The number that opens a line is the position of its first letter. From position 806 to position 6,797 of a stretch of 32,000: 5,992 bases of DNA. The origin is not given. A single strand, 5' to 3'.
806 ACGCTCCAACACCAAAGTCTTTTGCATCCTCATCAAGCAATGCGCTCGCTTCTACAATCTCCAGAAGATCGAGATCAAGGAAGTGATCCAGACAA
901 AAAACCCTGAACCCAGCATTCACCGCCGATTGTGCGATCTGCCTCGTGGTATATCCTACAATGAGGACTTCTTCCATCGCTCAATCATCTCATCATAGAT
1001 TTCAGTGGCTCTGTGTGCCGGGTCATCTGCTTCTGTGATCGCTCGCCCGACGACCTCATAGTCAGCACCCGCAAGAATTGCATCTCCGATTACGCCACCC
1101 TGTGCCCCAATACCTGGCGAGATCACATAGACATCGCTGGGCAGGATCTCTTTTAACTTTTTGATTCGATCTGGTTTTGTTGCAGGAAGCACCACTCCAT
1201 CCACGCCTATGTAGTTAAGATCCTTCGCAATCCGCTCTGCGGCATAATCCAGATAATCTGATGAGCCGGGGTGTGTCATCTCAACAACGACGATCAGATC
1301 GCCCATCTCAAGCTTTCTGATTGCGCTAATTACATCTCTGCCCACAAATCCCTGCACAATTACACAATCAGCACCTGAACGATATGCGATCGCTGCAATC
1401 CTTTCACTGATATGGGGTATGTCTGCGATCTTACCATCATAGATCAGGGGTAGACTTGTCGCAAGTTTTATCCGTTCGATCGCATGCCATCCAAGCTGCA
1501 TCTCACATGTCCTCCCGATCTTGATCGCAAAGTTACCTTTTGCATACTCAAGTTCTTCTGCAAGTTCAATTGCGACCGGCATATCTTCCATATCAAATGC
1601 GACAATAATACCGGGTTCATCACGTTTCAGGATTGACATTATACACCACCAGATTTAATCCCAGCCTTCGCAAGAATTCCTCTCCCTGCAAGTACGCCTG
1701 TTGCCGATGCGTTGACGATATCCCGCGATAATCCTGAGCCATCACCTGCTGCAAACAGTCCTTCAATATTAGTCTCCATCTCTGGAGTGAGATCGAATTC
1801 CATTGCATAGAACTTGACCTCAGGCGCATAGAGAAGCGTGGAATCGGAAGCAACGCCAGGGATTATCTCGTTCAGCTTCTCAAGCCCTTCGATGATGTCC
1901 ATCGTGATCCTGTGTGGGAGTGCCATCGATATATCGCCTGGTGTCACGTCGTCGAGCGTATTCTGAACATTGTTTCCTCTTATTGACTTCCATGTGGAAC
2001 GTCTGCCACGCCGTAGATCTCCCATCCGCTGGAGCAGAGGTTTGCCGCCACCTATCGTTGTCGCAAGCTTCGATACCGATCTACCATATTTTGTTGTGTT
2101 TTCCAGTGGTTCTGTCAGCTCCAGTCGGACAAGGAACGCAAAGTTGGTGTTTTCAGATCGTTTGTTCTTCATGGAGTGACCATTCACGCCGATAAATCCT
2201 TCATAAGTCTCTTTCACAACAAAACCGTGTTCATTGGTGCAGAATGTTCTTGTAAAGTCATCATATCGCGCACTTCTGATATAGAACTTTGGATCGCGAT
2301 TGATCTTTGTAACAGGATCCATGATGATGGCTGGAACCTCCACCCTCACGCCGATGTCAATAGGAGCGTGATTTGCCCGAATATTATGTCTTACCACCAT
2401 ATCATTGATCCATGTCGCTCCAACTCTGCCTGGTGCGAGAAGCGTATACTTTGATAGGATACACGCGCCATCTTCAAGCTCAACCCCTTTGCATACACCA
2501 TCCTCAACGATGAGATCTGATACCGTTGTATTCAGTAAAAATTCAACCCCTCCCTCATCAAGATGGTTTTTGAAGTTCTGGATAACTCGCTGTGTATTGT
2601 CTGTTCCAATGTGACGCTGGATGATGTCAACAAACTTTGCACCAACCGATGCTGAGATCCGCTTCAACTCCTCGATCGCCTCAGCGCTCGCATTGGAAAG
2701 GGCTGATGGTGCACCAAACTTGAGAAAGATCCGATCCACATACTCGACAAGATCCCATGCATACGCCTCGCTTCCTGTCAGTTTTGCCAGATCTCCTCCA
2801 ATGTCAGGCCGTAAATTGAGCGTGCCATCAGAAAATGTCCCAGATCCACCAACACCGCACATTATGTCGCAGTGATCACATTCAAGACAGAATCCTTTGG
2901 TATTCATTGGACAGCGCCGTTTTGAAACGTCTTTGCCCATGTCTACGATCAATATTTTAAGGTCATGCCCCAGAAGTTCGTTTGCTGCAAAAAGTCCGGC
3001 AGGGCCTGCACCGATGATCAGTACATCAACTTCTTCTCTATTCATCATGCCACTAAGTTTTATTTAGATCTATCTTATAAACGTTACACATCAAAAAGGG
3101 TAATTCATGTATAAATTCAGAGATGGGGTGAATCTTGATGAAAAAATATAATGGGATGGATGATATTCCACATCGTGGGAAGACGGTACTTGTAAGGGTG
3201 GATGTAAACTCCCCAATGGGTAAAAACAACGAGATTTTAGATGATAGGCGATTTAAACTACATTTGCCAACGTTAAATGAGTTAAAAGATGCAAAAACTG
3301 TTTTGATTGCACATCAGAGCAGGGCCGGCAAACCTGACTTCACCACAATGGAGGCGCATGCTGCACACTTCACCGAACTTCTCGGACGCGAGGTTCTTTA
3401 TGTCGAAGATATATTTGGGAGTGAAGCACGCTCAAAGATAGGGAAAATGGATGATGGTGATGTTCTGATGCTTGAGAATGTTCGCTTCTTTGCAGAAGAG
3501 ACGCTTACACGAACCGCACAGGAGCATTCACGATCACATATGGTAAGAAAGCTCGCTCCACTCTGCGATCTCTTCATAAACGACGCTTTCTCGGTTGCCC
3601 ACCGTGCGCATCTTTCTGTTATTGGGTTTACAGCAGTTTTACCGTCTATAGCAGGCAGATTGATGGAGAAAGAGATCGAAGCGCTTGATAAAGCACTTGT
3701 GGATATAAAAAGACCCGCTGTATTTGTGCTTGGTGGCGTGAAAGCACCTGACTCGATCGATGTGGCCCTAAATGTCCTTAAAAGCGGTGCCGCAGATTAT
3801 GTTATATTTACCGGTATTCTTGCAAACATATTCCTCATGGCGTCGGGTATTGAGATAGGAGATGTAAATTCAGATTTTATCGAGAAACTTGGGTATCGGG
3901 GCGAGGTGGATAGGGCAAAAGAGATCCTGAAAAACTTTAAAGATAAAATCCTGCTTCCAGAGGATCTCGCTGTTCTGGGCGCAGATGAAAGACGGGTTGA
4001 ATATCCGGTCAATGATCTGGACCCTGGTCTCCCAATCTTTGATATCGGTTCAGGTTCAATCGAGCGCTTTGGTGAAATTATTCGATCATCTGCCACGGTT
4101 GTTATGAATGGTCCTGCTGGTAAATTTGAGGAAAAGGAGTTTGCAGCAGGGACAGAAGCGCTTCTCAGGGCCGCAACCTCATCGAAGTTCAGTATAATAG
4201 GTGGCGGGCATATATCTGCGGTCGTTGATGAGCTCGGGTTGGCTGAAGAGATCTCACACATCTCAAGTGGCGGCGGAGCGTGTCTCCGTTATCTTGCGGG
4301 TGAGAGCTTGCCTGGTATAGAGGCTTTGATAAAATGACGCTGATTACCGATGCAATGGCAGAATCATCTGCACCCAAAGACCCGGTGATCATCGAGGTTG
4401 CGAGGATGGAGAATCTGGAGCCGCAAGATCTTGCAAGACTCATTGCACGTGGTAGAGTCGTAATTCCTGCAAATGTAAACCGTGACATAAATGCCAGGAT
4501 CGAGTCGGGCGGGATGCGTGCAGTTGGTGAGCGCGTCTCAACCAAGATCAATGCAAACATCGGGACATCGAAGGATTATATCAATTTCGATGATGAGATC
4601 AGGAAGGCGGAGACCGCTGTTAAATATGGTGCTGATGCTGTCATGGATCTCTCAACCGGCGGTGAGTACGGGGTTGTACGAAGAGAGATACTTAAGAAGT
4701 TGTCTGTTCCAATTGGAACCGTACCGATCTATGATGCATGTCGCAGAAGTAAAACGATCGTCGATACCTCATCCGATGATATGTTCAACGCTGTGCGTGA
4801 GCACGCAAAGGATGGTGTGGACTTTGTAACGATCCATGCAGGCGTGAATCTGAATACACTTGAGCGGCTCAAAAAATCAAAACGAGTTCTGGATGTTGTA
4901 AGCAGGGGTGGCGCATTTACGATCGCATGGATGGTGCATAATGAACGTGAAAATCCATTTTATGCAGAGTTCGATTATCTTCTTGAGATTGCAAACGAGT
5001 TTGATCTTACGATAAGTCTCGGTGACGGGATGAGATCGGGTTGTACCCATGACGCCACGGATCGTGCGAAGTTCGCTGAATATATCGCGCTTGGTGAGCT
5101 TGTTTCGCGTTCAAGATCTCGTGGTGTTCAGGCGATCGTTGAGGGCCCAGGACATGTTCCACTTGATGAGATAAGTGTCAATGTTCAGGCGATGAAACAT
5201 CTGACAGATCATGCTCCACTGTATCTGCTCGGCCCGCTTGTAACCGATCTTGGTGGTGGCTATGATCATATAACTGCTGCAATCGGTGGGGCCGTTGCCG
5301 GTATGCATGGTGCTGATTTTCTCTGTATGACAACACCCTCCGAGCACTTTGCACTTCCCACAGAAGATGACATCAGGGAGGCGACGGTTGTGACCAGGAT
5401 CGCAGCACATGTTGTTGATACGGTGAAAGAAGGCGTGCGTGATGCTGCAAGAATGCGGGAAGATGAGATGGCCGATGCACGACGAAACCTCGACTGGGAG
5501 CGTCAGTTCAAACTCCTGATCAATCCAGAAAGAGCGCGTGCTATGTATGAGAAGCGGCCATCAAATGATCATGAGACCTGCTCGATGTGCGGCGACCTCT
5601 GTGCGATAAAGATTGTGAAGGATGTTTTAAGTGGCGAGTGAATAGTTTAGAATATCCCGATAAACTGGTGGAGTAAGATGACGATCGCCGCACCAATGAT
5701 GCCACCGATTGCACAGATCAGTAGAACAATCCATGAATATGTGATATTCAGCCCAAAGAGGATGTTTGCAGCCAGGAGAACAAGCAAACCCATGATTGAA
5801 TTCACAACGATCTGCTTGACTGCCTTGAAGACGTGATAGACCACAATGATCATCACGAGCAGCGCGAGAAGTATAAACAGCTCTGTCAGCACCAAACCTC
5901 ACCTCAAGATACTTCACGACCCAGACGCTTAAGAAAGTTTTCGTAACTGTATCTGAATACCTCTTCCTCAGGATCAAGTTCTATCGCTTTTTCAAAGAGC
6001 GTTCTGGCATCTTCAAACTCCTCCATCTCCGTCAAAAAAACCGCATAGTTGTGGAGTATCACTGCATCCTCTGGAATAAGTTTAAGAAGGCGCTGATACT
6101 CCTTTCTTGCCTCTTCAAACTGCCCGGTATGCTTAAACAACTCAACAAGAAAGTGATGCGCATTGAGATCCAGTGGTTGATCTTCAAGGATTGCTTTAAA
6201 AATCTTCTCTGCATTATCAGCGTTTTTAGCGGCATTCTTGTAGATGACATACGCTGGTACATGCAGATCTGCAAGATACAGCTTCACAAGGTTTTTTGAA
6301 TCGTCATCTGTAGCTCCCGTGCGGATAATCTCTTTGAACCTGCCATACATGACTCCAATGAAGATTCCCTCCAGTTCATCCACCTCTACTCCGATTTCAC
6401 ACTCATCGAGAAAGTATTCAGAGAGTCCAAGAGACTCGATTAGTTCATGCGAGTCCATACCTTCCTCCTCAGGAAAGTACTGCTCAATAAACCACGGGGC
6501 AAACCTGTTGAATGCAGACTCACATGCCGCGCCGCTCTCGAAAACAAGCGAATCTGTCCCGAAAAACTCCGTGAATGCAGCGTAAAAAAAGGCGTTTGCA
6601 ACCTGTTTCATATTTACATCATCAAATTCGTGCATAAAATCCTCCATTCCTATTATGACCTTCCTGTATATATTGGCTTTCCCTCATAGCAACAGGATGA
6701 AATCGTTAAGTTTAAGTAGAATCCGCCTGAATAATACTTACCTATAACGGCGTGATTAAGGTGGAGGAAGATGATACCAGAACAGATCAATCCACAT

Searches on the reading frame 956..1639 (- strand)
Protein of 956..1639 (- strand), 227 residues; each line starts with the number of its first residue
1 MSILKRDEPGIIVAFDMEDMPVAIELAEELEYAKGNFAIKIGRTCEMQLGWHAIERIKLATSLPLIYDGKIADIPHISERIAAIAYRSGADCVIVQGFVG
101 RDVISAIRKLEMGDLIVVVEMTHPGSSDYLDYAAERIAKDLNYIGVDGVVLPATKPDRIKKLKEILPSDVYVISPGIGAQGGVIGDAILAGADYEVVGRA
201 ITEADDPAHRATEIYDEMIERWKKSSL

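Call 34: find_encoding_contigs(protein=window:956-1639:-, flank=10000, max_places=2)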
Protein window:956-1639:- (227 aa): 1 contig read that carries it; 1 place shown.
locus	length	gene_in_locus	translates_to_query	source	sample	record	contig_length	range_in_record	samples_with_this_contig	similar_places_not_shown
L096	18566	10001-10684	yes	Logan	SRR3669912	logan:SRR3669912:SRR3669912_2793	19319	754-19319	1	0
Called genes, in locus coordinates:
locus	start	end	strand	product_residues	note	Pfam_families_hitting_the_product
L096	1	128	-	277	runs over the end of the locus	PF01841:Transglut_core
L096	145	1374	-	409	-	PF13183:Fer4_8, PF13187:Fer4_9 (weak), PF13237:Fer4_10 (faint), PF13534:Fer4_17, PF02754:CCG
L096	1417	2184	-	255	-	PF02665:Nitrate_red_gam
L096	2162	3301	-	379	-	PF09825:BPL_N (faint)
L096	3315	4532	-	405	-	PF02730:AFOR_N, PF01314:AFOR_C (faint)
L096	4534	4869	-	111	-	PF00037:Fer4 (faint), PF12837:Fer4_6 (faint), PF12800:Fer4_4 (faint), PF12838:Fer4_7 (weak), PF13187:Fer4_9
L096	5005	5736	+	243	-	PF23231:HAT_Syf1_CNRKL1_C (weak), PF13428:TPR_14 (faint), PF23914:TPR_CcmH_CycH (faint), PF13174:TPR_6 (faint), PF07719:TPR_2 (faint), PF13181:TPR_8 (faint), PF14559:TPR_19 (weak), PF14559:TPR_19 (weak), +6 more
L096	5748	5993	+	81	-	PF07441:BofA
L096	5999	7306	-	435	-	PF01964:ThiC_Rad_SAM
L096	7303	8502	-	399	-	PF00162:PGK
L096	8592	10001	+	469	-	PF00890:FAD_binding_2 (faint), PF01134:GIDA (faint), PF01266:DAO (faint), PF03486:HI0933_like (faint), PF07992:Pyr_redox_2 (weak), PF21688:FAD-depend_C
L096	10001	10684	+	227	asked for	PF00215:OMPdecase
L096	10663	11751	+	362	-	PF02655:ATP-grasp_3, PF02222:ATP-grasp (weak), PF02786:CPSase_L_D2 (faint), PF15632:ATPgrasp_Ter (weak)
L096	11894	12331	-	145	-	-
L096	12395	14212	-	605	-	PF03495:Binary_toxB (faint), PF18884:TSP3_bac (weak), PF02369:Big_1 (weak)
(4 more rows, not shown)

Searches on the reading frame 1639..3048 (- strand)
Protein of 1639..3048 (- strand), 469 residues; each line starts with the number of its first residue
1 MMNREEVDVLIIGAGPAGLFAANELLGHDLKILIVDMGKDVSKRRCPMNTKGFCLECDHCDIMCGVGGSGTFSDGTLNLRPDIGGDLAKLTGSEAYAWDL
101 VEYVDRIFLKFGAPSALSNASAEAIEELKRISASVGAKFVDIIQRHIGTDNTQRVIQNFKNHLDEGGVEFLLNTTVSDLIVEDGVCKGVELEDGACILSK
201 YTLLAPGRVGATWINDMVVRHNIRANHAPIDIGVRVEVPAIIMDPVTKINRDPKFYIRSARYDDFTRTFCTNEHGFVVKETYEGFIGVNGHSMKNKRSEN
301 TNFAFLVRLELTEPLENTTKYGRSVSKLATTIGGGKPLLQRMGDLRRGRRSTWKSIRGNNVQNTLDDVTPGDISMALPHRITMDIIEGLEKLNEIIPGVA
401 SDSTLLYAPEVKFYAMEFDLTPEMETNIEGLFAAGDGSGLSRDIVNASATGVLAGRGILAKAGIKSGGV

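Call 31: search_protein_families(library=ncbifam, proteins=[window:1639-3048:-], max_evalue=0.001)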
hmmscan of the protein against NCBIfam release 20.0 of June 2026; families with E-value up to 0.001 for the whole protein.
window:1639-3048:- (469 aa): 18 families
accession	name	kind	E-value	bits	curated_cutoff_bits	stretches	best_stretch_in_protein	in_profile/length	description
TIGR01292.1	TRX_reduct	equivalog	3.7e-08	32.5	343.45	0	423-455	260-293/300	thioredoxin-disulfide reductase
TIGR00275.1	TIGR00275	subfamily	1.7e-07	30.4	183.8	1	9-43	1-35/401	aminoacetone oxidase family FAD-binding enzyme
NF003585.0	PRK05249.1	equivalog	1.3e-06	27.3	465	0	2-41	2-41/464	Si-specific NAD(P)(+) transhydrogenase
NF006593.0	PRK09126.1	equivalog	5.4e-06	25.5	420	1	5-37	3-35/393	5-demethoxyubiquinol-8 5-hydroxylase UbiM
NF041080.1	DGGGPL_reductase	equivalog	8.4e-06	24.9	580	0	7-39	2-34/447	digeranylgeranylglycerophospholipid reductase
TIGR03140.1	AhpF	equivalog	9.8e-06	24.4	502.9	0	147-213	259-323/515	alkyl hydroperoxide reductase subunit F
NF004780.0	PRK06126.1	subfamily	9.8e-06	24.1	445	1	2-50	4-51/552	hypothetical protein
NF004820.0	PRK06175.1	equivalog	1.1e-05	24.5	472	0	5-38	3-35/433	L-aspartate oxidase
TIGR04018.1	Bthiol_YpdA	hypoth_equivalog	3.2e-05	22.9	339.9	0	8-39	1-32/316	YpdA family putative bacillithiol disulfide reductase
TIGR00136.1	mnmG_gidA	equivalog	3.7e-05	22.3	524.85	0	366-455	299-382/616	tRNA uridine-5-carboxymethylaminomethyl(34) synthesis enzyme MnmG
TIGR01813.1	flavo_cyto_c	subfamily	5.8e-05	22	285.45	0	148-193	125-171/444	flavocytochrome c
TIGR01350.1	lipoamide_DH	equivalog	0.00012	20.9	408.8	0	7-37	2-32/461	dihydrolipoyl dehydrogenase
NF009478.0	PRK12844.1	equivalog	0.00022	19.7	789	0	141-192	198-249/559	3-ketosteroid-delta-1-dehydrogenase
NF005882.1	PRK07843.1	equivalog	0.00025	19.6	788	0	151-193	200-242/547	3-oxosteroid 1-dehydrogenase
TIGR02032.1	GG-red-SF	subfamily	0.00028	20.7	158.8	0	8-46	2-40/297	geranylgeranyl reductase family protein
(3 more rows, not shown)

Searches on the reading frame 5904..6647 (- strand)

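Call 31: search_protein_families(library=ncbifam, proteins=[window:5904-6647:-], max_evalue=0.001)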
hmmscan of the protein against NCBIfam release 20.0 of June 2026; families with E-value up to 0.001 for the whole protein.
window:5904-6647:- (247 aa): 10 families
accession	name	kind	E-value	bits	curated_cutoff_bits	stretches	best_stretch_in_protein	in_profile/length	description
TIGR02521.1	type_IV_pilW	equivalog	7.6e-13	48.6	154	1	141-237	45-140/234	type IV pilus biogenesis/stability protein PilW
TIGR02917.1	PEP_TPR_lipo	equivalog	9.3e-10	37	312.2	1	137-228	746-836/899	XrtA/PEP-CTERM system TPR-repeat protein PrsT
NF040959.1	MamA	equivalog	1.1e-07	31.5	200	1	144-235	54-145/204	magnetosome protein MamA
TIGR02552.1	LcrH_SycD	equivalog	1.4e-07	31.3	104.8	1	111-231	4-122/136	SycD/LcrH family type III secretion system chaperone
NF033920.0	C39_PA2778_fam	equivalog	4.6e-06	26.2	150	1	140-226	169-255/255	PA2778 family cysteine peptidase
NF033758.1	gliding_GltE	equivalog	4.6e-05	22.6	225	1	140-226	269-356/411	adventurous gliding motility TPR repeat lipoprotein GltE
NF047371.1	FlcA_CTERM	equivalog_domain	5.5e-05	21.8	300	1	168-227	162-222/646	periplasmic flagellar collar protein FlcA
NF052415.1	T3SS_chap_SctY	equivalog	7.3e-05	23.2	70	1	141-223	20-105/106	type III secretion apparatus assembly chaperone SctY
NF011726.0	PRK15179.1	equivalog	0.00062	18.2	733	1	118-243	76-202/694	Vi polysaccharide biosynthesis protein TviE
NF008391.2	PRK11189.1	equivalog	0.00065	19.3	250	0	173-229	77-133/297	lipoprotein NlpI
